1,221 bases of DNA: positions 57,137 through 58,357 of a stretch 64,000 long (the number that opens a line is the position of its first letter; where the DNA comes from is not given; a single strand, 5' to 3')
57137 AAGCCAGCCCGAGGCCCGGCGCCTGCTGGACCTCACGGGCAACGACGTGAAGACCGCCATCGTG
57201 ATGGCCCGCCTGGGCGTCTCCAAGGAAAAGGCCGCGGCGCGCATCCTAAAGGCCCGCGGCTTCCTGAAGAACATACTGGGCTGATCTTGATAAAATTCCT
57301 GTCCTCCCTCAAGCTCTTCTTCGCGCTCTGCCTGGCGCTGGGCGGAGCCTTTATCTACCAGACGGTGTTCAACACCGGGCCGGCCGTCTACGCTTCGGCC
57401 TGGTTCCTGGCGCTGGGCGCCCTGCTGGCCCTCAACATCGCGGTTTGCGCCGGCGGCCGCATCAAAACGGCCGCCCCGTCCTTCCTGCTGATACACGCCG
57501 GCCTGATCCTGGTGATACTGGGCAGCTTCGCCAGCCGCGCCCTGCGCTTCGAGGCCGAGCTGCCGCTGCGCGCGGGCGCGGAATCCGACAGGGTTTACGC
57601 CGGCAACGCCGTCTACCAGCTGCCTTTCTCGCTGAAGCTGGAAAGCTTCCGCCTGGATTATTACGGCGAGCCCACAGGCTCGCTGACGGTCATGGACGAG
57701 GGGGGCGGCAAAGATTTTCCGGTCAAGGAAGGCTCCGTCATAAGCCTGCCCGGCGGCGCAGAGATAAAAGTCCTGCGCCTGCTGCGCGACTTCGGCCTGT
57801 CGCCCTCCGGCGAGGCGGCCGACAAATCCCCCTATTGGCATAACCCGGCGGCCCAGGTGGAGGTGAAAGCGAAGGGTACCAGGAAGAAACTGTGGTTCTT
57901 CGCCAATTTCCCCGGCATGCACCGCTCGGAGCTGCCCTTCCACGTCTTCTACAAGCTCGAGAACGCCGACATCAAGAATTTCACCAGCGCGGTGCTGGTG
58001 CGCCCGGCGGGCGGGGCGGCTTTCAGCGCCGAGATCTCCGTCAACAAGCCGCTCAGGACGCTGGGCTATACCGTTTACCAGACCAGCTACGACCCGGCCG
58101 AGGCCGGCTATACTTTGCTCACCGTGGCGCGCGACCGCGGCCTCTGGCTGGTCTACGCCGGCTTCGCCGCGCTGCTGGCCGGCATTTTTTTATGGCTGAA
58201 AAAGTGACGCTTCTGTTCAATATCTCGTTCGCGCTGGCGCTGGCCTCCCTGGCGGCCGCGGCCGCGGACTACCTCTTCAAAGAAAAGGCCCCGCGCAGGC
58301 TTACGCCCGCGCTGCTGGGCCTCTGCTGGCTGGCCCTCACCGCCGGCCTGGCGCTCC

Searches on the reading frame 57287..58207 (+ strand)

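Call 90: search_protein_families(library=pfam, proteins=[window:57287-58207:+], max_evalue=0.00001)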
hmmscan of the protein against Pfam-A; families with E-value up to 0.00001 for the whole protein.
window:57287-58207:+ (306 aa): 1 family
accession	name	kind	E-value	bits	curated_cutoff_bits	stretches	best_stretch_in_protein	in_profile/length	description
PF05140.19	ResB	-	1.3e-24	87.3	24.6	2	218-271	214-268/486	ResB-like family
